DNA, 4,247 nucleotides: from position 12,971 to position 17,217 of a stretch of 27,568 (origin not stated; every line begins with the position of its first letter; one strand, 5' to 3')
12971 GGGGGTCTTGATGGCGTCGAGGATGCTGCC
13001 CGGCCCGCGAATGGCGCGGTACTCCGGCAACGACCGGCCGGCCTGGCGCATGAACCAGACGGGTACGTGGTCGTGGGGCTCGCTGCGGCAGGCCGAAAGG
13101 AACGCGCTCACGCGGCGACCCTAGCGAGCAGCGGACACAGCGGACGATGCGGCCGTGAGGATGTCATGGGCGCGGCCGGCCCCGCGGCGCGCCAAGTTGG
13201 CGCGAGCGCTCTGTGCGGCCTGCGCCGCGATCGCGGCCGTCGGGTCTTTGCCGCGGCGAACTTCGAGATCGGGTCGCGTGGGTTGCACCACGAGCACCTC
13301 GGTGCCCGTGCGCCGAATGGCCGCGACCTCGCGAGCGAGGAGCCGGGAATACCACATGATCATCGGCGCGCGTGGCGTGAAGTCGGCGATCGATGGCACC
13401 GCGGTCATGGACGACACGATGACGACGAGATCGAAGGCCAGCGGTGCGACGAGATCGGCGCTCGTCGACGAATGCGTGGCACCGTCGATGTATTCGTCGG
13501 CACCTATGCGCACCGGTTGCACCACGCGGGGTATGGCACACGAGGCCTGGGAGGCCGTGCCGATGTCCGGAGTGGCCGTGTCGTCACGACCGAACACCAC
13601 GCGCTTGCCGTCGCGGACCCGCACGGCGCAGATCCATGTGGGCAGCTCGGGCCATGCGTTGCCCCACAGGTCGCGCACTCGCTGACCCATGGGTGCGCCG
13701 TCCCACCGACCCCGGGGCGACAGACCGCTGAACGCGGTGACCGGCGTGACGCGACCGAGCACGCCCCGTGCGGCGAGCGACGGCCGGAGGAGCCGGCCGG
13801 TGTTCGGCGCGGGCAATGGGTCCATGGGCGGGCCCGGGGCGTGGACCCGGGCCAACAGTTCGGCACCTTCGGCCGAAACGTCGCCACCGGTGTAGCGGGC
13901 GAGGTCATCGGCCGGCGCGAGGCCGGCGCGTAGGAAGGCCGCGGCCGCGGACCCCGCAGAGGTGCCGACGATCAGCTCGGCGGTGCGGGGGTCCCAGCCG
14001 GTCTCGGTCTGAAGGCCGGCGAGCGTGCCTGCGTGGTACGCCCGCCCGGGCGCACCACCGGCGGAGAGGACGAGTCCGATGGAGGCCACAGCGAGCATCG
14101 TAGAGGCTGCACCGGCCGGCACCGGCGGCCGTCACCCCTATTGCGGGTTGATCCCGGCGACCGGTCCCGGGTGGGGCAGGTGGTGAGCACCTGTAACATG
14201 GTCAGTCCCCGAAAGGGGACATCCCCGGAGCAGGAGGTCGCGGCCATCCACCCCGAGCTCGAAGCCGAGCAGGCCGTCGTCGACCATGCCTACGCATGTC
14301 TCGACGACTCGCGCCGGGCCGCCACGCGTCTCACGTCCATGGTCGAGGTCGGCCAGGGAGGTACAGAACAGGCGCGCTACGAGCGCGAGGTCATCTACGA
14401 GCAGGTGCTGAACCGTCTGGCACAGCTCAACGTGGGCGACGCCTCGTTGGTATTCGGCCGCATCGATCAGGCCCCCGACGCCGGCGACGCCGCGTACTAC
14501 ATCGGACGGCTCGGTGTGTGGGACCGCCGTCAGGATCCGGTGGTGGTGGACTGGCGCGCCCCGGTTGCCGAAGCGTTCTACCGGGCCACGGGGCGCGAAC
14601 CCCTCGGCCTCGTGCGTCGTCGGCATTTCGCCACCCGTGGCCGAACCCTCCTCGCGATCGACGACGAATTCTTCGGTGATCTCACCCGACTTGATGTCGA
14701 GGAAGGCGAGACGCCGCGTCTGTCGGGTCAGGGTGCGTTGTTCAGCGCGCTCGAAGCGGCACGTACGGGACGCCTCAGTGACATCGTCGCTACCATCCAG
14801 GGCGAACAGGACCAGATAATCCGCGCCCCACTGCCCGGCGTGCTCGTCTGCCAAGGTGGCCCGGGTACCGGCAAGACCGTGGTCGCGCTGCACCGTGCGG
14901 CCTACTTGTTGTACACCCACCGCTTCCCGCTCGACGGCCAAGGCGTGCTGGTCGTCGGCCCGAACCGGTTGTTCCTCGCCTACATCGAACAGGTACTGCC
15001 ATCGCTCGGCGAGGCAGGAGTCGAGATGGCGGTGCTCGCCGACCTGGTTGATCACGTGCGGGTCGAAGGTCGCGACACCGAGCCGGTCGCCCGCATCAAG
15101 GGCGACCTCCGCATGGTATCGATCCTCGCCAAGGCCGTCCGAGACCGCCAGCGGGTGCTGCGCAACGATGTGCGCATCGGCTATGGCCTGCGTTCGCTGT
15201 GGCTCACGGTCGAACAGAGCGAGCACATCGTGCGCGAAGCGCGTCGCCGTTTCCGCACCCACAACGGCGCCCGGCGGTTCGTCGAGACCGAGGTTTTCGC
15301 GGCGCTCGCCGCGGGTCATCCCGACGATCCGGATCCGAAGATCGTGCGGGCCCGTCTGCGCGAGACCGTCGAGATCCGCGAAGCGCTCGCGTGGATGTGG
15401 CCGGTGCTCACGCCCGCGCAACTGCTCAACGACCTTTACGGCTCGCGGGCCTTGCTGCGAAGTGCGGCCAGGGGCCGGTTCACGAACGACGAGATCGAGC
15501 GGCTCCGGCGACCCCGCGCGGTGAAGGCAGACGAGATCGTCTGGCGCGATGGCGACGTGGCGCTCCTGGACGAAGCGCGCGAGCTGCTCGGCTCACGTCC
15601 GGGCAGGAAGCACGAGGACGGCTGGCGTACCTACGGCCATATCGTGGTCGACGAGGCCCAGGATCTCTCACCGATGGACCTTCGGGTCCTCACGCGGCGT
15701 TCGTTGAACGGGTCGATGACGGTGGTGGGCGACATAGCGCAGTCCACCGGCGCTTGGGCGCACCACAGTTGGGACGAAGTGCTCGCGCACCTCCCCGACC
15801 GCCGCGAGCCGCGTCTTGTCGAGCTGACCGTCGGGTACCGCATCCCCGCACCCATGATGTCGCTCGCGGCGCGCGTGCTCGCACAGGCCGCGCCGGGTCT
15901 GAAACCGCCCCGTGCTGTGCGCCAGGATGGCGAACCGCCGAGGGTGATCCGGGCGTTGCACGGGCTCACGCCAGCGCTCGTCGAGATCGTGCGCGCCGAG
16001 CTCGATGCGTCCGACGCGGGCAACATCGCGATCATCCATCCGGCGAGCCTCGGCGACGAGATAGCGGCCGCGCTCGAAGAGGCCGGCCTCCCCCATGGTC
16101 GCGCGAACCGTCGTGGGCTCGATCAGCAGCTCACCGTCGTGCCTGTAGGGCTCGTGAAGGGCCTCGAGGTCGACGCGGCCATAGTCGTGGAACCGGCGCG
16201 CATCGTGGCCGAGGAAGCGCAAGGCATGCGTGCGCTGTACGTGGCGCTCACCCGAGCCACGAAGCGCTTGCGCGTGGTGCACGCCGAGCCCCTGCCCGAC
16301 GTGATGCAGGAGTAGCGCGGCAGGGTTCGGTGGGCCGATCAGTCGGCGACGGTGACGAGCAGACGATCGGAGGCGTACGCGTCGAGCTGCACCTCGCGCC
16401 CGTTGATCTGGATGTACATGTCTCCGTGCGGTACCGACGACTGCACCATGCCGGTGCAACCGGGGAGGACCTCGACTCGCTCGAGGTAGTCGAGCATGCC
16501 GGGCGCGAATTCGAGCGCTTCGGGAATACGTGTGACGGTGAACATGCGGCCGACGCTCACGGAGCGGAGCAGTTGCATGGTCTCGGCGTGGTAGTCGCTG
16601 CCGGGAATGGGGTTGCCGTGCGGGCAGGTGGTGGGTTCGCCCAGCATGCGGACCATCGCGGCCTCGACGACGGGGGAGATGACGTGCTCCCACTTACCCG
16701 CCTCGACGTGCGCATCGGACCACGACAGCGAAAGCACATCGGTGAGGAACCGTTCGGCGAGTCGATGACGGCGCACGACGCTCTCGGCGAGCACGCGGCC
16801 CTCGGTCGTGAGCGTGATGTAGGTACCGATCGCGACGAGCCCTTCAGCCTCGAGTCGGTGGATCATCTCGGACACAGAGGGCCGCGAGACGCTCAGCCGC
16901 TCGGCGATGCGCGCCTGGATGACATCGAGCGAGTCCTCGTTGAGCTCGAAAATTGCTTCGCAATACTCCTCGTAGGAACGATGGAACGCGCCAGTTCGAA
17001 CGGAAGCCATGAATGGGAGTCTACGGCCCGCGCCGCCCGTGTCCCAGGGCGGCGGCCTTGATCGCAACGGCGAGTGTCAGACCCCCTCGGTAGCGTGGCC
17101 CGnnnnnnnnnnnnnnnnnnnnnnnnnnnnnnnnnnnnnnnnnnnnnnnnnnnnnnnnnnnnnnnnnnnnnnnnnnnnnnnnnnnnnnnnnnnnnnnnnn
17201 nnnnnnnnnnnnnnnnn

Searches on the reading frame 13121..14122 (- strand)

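Call 37: search_protein_families(library=pfam, proteins=[window:13121-14122:-], max_evalue=0.001)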
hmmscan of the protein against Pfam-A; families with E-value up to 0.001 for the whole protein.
window:13121-14122:- (333 aa): 1 family
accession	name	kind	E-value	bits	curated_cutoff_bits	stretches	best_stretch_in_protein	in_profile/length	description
PF01734.28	Patatin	-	6.8e-12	46.4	27.7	1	17-223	1-188/191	Patatin-like phospholipase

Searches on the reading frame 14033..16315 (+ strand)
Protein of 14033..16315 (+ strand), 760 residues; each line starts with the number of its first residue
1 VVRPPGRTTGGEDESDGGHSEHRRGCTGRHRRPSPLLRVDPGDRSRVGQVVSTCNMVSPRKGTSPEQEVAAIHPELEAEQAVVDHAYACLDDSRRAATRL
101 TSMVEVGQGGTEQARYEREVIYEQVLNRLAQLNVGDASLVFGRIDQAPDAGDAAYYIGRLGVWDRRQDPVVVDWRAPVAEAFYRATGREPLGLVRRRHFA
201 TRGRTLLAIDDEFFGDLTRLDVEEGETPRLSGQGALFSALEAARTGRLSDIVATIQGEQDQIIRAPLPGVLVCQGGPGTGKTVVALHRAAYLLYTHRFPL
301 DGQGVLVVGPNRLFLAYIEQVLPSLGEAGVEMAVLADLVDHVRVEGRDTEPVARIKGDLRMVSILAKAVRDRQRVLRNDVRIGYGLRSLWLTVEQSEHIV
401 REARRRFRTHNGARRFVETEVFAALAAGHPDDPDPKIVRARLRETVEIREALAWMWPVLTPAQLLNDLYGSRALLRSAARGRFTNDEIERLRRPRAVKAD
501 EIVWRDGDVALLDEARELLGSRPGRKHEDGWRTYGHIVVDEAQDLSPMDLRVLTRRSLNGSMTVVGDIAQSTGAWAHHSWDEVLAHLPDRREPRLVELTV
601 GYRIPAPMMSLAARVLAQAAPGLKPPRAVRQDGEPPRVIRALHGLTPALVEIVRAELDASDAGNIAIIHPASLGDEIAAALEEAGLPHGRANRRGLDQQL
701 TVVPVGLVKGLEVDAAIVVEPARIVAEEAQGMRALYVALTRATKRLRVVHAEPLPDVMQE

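Call 37: search_protein_families(library=pfam, proteins=[window:14033-16315:+], max_evalue=0.001)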
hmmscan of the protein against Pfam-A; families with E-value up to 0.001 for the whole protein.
window:14033-16315:+ (760 aa): 5 families
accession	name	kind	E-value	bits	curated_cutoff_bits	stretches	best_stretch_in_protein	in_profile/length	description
PF00580.27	UvrD-helicase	-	7.1e-09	36.2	23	0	533-572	212-252/271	UvrD/REP helicase N-terminal domain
PF13245.12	AAA_19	-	9.1e-08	32.8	25.1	0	526-571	84-129/134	AAA domain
PF13538.12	UvrD_C_2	-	1.5e-06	28.4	27.4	1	702-749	4-52/52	UvrD-like helicase C-terminal domain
PF02562.22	PhoH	-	6.7e-05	22.9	27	0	537-574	123-161/205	PhoH-like protein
PF09848.15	SLFN-g3_helicase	-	0.00091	19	24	0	270-319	3-49/354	Schlafen group 3, DNA/RNA helicase domain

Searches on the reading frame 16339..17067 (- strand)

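Call 37: search_protein_families(library=pfam, proteins=[window:16339-17067:-], max_evalue=0.001)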
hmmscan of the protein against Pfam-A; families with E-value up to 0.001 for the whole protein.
window:16339-17067:- (242 aa): 8 families
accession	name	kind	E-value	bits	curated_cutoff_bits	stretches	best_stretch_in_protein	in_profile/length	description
PF02742.21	Fe_dep_repr_C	-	2e-28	98.6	27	1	87-155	1-69/70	Iron dependent repressor, metal binding and dimerisation domain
PF01325.25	Fe_dep_repress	-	2.1e-13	50.7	26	1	29-80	3-54/60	Iron dependent repressor, N-terminal DNA binding domain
PF12802.13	MarR_2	-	3.1e-06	27.7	27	1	49-79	21-51/61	MarR family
PF13545.12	HTH_Crp_2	-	5.9e-06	26.6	27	1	47-87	21-62/70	Crp-like helix-turn-helix domain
PF01047.28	MarR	-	1.5e-05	25.2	24.6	1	51-78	20-47/59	MarR family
PF04023.20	FeoA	-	0.00039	20.9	23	0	167-239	3-73/74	FeoA domain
PF09339.16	HTH_IclR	-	0.00058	20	22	0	52-78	22-48/52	IclR helix-turn-helix domain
PF00392.27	GntR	-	0.00088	19.3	27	0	53-79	29-55/64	Bacterial regulatory proteins, gntR family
